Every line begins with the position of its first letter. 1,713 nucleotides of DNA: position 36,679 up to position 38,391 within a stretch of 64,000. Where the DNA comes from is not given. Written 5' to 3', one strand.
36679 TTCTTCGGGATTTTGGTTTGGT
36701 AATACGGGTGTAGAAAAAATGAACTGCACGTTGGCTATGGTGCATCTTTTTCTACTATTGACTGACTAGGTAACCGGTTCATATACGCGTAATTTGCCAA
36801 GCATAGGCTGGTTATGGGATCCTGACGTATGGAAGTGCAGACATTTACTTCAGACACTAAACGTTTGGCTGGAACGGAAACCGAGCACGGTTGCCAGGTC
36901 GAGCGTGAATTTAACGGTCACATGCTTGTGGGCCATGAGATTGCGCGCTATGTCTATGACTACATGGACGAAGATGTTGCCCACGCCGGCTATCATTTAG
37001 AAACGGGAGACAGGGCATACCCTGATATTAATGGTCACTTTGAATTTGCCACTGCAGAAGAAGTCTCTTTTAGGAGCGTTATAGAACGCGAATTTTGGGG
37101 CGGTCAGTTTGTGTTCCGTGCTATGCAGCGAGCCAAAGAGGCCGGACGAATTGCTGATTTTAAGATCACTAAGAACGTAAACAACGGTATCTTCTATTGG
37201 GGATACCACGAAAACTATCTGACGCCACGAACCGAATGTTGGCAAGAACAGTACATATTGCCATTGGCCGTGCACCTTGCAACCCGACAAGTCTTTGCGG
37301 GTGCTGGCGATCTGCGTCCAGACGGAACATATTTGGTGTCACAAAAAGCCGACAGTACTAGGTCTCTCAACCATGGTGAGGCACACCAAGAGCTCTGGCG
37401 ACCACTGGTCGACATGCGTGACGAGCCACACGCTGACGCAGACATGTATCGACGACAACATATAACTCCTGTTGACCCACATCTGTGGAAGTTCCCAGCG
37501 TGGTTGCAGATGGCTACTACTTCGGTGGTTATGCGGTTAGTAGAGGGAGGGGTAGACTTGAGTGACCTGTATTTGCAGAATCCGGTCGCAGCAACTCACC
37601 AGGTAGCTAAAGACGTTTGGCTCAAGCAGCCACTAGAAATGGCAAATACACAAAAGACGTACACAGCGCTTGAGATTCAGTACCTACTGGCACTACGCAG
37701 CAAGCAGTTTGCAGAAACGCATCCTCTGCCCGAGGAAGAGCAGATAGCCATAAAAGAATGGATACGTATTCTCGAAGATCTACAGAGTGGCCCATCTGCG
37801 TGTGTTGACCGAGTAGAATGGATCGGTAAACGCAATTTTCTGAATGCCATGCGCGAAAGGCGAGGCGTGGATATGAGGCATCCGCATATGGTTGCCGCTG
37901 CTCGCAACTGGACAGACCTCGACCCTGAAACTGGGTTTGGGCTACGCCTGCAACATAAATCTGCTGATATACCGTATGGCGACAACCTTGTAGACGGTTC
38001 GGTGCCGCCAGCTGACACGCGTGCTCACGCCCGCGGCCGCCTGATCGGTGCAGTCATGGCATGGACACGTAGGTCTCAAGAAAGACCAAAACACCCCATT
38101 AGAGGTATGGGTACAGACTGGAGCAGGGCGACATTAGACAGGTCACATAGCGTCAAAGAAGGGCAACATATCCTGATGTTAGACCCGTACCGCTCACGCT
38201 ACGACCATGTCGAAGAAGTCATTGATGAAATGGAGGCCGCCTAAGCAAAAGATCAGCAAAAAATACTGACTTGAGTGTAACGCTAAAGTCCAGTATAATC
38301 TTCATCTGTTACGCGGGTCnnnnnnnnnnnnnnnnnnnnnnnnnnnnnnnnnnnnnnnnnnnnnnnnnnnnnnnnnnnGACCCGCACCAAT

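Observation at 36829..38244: Orphan PafA/Dop-family (Pup ligase/deamidase) gene flanked by tRNA genes, with no Pup or proteasome genes visible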

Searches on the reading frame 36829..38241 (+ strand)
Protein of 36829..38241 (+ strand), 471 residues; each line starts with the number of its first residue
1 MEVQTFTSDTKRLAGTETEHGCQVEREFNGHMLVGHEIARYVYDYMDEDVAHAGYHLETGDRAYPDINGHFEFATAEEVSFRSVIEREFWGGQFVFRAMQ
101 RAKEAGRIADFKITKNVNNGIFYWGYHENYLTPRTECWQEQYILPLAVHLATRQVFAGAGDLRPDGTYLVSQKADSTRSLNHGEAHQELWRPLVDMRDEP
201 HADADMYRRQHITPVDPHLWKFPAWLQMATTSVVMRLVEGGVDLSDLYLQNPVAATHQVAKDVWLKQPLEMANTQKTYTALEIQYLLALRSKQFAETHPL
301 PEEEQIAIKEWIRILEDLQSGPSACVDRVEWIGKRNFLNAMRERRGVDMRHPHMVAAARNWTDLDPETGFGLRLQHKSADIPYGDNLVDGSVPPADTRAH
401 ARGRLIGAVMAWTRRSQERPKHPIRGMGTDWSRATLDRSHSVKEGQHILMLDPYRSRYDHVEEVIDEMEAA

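Call 4: search_protein_families(library=pfam, proteins=[window:36829-38241:+], max_evalue=0.1)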
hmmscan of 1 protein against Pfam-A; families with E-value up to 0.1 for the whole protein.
window:36829-38241:+ (471 aa): 1 family
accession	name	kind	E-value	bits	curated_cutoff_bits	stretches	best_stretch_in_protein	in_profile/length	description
PF03136.20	Pup_ligase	-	3.6e-68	231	25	1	51-409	60-428/441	Pup-ligase protein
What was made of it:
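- On Pup-ligase/deamidase family (Pfam PF03136; PafA/Dop branch of the carboxylate-amine ligases): 231 bits against a cut-off of 25, E=3.6e-68, covering profile positions 60-428 of 441 (call 4)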

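Call 5: search_protein_families(library=ncbifam, proteins=[window:36829-38241:+], max_evalue=0.1)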
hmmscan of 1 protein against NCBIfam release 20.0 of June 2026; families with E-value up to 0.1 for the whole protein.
window:36829-38241:+ (471 aa): 2 families
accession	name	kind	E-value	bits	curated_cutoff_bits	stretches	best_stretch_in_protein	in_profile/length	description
TIGR03686.1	pupylate_PafA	equivalog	2.2e-60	204.6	551.3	1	11-468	1-457/457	Pup--protein ligase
TIGR03688.1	depupylase_Dop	equivalog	2.2e-54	185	492.3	1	47-408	75-440/485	depupylase/deamidase Dop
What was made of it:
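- On PafA (Pup-protein ligase, TIGR03686 equivalog): 204.6 bits against a cut-off of 551.3 (call 5)
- On Dop (depupylase/deamidase, TIGR03688 equivalog): 185 bits against a cut-off of 492.3 (call 5)
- The protein scores far below both equivalog cut-offs (call 5).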

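Call 6: search_solved_structures(query=window:36829-38241:+, max_evalue=0.01, show_alignments=3)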
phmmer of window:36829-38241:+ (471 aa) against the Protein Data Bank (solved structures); distinct sequences matched with E-value up to 0.01: 5.
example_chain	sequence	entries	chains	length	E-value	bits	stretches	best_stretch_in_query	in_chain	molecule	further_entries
9cku_G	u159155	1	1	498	3.3e-37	132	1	48-406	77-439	Pup deamidase/depupylase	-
4b0t_A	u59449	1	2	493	4.5e-33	118.4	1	9-409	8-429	PUP--PROTEIN LIGASE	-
4b0r_A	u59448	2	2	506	1.1e-32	117.1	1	35-407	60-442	DEAMIDASE-DEPUPYLASE DOP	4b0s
5lrt_A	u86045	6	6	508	1.1e-32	117.1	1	35-407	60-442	Depupylase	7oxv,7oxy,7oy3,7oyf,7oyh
4bjr_A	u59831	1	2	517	2.4e-32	116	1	9-409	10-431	PUP--PROTEIN LIGASE, PROKARYOTIC UBIQUITIN-LIKE PROTEIN PUP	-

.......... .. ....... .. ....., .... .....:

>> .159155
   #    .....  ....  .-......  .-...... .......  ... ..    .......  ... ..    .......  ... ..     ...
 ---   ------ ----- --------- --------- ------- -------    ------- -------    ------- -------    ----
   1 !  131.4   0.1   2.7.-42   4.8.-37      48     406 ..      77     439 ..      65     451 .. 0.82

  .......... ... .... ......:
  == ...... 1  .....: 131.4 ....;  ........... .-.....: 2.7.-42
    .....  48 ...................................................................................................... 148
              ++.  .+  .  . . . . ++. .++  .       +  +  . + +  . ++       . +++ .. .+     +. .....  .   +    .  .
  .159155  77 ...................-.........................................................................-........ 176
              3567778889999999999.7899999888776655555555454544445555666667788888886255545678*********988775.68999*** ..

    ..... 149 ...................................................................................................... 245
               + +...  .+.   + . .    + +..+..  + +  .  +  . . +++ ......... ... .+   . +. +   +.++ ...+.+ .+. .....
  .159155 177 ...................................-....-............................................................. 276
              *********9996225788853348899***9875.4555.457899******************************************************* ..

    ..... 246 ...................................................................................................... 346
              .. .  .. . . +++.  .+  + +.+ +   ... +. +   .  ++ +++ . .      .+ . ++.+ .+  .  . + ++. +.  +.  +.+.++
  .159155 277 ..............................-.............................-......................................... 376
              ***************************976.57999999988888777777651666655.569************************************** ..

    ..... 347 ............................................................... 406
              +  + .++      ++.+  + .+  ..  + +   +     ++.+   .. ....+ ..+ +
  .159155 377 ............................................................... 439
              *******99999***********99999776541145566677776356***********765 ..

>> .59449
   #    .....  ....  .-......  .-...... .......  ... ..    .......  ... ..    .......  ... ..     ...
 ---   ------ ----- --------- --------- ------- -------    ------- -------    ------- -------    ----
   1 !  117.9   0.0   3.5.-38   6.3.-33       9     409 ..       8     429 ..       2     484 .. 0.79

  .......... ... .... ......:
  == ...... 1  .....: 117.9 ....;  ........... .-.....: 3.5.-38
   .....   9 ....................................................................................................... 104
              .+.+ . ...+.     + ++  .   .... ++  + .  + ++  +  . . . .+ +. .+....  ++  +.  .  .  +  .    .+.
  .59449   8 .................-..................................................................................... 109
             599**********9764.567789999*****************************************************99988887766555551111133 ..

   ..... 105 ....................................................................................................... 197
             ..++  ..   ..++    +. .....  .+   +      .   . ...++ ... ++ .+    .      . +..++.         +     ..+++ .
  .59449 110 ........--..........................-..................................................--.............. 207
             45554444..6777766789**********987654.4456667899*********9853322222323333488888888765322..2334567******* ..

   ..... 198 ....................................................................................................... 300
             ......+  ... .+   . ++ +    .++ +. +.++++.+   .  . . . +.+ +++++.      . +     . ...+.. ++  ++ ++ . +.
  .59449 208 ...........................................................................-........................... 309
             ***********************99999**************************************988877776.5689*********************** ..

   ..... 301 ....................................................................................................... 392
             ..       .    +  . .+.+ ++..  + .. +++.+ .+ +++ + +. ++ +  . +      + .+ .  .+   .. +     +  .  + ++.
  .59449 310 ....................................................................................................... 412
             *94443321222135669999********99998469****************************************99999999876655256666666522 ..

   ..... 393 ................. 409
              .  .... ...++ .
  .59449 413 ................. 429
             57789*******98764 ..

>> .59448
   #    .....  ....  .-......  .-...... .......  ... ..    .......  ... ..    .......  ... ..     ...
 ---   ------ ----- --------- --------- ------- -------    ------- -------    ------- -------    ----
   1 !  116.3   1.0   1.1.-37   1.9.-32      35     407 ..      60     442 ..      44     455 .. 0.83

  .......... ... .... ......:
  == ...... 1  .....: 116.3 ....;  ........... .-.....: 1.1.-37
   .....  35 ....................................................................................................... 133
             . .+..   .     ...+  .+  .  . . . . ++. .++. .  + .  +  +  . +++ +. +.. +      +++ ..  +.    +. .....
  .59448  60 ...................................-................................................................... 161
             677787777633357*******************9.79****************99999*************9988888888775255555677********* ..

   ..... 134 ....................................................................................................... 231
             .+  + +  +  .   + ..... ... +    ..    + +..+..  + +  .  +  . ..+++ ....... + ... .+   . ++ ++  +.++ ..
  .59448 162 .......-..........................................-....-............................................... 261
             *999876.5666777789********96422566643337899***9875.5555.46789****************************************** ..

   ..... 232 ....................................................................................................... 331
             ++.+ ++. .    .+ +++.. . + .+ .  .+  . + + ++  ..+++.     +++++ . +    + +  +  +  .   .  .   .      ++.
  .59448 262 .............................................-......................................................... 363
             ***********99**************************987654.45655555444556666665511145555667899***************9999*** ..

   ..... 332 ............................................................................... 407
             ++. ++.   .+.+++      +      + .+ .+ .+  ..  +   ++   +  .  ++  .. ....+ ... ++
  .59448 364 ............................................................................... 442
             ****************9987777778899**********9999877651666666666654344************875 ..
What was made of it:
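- On PafA (Pup-protein ligase, TIGR03686 equivalog): The N-terminal region aligns with C. glutamicum PafA with a single one-residue gap (call 6).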

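Call 8: find_homologous_proteins(query=window:36829-38241:+)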
Query window:36829-38241:+ (471 aa): 73 proteins with E <= 0.001 among 5929 candidates.
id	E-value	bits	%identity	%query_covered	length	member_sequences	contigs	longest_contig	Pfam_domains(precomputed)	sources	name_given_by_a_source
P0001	0.0e+0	1036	93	100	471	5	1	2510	PF03136.21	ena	-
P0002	7.1e-144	499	52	100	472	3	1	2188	PF03136.21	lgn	-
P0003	8.9e-101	357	40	99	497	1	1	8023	PF03136.21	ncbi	-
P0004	7.5e-87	311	41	92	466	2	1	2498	PF03136.21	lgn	-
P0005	4.3e-44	170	29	97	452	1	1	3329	PF03136.21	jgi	jgi:proteasome accessory factor A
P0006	7.8e-44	169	29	97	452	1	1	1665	PF03136.21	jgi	jgi:proteasome accessory factor A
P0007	5.9e-41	159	28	98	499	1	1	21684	PF03136.21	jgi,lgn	-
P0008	7.8e-41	159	30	88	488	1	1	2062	PF03136.21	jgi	jgi:proteasome accessory factor A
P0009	2.8e-40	157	29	88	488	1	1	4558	PF03136.21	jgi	jgi:proteasome accessory factor A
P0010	2.6e-39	154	29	86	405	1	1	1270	PF03136.21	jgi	jgi:proteasome accessory factor A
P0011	2.8e-39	154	28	87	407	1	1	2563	PF03136.21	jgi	-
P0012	4.9e-39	153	30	90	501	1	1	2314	PF03136.21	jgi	jgi:proteasome accessory factor A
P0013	9.9e-39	152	28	87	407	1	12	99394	PF03136.21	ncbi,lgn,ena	ncbi:MAG: Pup--protein ligase [Actinomycetota bacterium]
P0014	1.4e-38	151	28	87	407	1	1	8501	PF03136.21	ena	-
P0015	1.5e-38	151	31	90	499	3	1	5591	PF03136.21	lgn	-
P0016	2.5e-38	151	28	87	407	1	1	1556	PF03136.21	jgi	-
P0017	4.6e-38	150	30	74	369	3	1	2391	PF03136.21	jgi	jgi:proteasome accessory factor A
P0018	1.6e-37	148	29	90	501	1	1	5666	PF03136.21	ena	-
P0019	8.9e-37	145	29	90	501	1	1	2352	PF03136.21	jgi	-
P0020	1.8e-36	144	30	89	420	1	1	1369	PF03136.21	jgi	jgi:proteasome accessory factor A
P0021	2.8e-36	144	27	88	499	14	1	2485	PF03136.21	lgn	-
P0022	8.7e-36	142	29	90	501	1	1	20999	PF03136.21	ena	-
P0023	1.6e-35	141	28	90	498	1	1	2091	PF03136.21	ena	-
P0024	6.2e-35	139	29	85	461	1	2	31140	PF03136.21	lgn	-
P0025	6.4e-35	139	29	87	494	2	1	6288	PF03136.21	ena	-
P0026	2.0e-34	138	28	88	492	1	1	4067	PF03136.21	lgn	-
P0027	2.6e-34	137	28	100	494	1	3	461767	PF03136.21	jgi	jgi:proteasome accessory factor A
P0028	4.7e-34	137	30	84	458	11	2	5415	PF03136.21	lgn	-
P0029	8.5e-34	136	26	88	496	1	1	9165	PF03136.21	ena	-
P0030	1.6e-33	135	29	88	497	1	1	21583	PF03136.21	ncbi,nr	ncbi:MAG: proteasome accessory factor PafA2 [Ilumatobacter sp.]|nr:proteasome accessory factor PafA2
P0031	1.7e-33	135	30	84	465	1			PF03136.21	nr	nr:proteasome accessory factor PafA2 family protein [Propionibacterium sp.]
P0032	5.0e-33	133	27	77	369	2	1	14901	PF03136.21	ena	-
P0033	1.5e-32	132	26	87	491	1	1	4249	PF03136.21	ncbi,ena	-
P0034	2.0e-32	131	28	88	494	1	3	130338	PF03136.21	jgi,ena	-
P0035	3.8e-32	130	27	87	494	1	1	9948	PF03136.21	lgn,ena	-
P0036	6.1e-32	130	26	98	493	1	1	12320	PF03136.21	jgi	jgi:proteasome accessory factor A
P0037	1.0e-30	126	27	85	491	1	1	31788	PF03136.21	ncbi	-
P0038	1.9e-30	125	27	85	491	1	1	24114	PF03136.21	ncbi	-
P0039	2.0e-30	125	26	97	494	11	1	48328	PF03136.21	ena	-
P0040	2.1e-30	124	28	88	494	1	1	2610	PF03136.21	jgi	-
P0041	3.8e-30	124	28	87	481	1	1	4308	PF03136.21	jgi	jgi:proteasome accessory factor A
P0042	5.1e-30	123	29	87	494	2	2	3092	PF03136.21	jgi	jgi:proteasome accessory factor A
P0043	6.3e-30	123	27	90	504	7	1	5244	PF03136.21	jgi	jgi:proteasome accessory factor A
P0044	7.0e-30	123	28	90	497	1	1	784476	PF03136.21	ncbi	-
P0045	1.8e-29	121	28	87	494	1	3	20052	PF03136.21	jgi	jgi:proteasome accessory factor A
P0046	4.2e-29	120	31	62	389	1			PF03136.21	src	-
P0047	4.6e-29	120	28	90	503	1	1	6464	PF03136.21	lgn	-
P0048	5.8e-29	120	27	74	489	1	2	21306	PF03136.21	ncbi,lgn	-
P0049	6.7e-29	120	28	87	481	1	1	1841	PF03136.21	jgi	-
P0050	1.1e-28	119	26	98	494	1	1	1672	PF03136.21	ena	-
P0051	2.0e-28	118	27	87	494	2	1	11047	PF03136.21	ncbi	ncbi:MAG: depupylase/deamidase Dop [Ilumatobacteraceae bacterium]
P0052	3.6e-28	117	28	76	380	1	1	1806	PF03136.21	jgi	jgi:proteasome accessory factor A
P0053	1.5e-27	115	29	87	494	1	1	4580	PF03136.21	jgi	jgi:proteasome accessory factor A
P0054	4.1e-23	100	33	48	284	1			PF03136.21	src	-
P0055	6.7e-23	100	34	53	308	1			PF03136.21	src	-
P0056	8.7e-22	96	28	74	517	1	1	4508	PF03136.21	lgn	-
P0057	1.2e-21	96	32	43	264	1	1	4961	PF03136.21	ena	-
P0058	1.8e-21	95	29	74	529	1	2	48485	PF03136.21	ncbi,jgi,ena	jgi:proteasome accessory factor A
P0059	2.3e-21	95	29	74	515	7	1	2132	PF03136.21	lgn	-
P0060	4.0e-21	94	26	74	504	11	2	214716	PF03136.21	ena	-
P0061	4.9e-21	94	28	74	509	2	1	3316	PF03136.21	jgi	jgi:proteasome accessory factor A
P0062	5.3e-21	93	28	74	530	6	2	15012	PF03136.21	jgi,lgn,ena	jgi:proteasome accessory factor A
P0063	2.1e-20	91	27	74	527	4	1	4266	PF03136.21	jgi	-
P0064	1.7e-19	89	28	74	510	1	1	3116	PF03136.21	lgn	-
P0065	4.9e-19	87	25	74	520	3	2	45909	PF03136.21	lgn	-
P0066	5.1e-19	87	27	74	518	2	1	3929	PF03136.21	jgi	jgi:proteasome accessory factor A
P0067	1.1e-18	86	30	62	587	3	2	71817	PF03136.21,PF13646.13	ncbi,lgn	ncbi:MAG: hypothetical protein OHK0015_38600 [Chloroflexi bacterium OHK40]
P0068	3.1e-18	84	32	54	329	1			PF03136.21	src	-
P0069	7.5e-18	83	28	77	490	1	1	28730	PF03136.21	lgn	-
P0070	3.7e-17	81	27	74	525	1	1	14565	PF03136.21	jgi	jgi:proteasome accessory factor A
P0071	9.4e-17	79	27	74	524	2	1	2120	PF03136.21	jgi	jgi:proteasome accessory factor A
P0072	1.7e-16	79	27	74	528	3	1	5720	PF03136.21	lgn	-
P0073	4.4e-12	64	25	72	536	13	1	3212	PF03136.21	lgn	-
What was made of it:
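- Closest known: PafA, the Pup-protein ligase of Actinobacteria. Different: Identity is only about 29%, and the score is 204.6 bits against an equivalog cut-off of 551.3 (calls 5, 8).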

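Call 9: find_encoding_contigs(protein=P0003, flank=10000)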
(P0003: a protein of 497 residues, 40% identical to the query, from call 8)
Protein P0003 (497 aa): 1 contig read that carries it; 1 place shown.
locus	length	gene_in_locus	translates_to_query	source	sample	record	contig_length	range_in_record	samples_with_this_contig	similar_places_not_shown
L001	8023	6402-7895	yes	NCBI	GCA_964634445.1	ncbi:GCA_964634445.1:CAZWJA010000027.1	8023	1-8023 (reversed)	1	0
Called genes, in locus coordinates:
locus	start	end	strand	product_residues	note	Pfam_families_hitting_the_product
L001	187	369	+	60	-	-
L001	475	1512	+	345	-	-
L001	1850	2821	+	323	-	PF17957:Big_7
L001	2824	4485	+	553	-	PF17957:Big_7, PF19077:Big_13 (weak), PF07705:CARDB, PF17957:Big_7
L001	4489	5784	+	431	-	-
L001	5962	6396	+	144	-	-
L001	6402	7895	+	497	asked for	PF03136:Pup_ligase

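Call 10: find_related_loci(query=window:36829-38241:+, collection=genome_contigs, flank=10000)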
Query window:36829-38241:+ (471 aa) in genome_contigs; peptide patterns used: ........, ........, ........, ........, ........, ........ (x = any residue, [..] = any of these).
43 stretches matched a pattern, but none encodes a relative of the query by tblastn (E <= 1e-3).
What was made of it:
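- Tried and rejected: A genome_contigs scan with the single protein found nothing (call 10).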

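Call 12: find_encoding_contigs(protein=window:36829-38241:+, flank=10000)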
Protein window:36829-38241:+ (471 aa): 12 contigs read that carry it; 6 places shown.
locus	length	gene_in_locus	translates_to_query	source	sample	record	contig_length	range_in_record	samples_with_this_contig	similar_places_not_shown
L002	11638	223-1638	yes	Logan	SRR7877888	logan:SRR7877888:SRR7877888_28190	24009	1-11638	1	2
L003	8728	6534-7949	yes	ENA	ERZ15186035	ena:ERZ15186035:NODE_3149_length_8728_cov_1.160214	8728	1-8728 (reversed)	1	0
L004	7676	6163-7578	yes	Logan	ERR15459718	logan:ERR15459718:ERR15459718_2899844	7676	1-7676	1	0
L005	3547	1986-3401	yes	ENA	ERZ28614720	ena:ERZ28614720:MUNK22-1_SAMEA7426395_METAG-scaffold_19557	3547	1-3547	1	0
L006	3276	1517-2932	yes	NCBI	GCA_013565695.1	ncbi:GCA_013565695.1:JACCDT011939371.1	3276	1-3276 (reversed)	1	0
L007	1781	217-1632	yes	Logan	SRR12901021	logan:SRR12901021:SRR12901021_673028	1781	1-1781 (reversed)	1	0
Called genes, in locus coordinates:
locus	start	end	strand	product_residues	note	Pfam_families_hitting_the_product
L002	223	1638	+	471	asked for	PF03136:Pup_ligase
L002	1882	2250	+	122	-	PF07883:Cupin_2 (weak)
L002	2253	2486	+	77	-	-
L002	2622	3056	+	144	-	PF08818:DUF1801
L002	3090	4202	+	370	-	PF01636:APH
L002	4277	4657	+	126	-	PF07237:DUF1428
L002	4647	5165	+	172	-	PF01243:PNPOx_N (weak)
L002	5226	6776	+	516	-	PF02689:Herpes_Helicase (faint), PF05970:PIF1, PF13245:AAA_19, PF13401:AAA_22 (weak), PF13604:AAA_30, PF21530:Pif1_2B_dom (weak), PF00570:HRDC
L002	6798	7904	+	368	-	PF00331:Glyco_hydro_10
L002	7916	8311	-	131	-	PF08818:DUF1801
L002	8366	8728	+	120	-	PF09966:DUF2200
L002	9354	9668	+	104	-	-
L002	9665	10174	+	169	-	PF13238:AAA_18 (weak)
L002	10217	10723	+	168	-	PF11188:DUF2975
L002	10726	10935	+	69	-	PF13443:HTH_26, PF01381:HTH_3 (weak)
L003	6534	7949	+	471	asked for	PF03136:Pup_ligase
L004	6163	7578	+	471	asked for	PF03136:Pup_ligase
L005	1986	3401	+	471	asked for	PF03136:Pup_ligase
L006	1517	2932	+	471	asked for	PF03136:Pup_ligase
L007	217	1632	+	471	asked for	PF03136:Pup_ligase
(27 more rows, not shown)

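Call 13: find_encoding_contigs(protein=P0002, flank=10000)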
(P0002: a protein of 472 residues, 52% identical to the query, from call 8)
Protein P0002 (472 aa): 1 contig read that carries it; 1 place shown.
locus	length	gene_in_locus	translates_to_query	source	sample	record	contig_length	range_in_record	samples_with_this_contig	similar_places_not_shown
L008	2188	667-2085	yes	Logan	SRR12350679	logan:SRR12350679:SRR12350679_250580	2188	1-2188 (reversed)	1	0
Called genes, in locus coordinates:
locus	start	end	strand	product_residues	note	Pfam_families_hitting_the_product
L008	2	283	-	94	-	?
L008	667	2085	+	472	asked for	PF03136:Pup_ligase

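Call 14: find_encoding_contigs(protein=P0004, flank=10000)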
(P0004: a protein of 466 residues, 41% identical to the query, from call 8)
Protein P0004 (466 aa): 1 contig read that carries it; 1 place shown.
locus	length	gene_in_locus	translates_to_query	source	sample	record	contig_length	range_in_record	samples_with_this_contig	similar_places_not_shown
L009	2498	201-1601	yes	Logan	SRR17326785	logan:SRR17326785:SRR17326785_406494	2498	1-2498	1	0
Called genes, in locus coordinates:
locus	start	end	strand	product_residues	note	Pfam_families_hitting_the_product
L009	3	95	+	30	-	?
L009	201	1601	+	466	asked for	PF03136:Pup_ligase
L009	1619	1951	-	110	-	-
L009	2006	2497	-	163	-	?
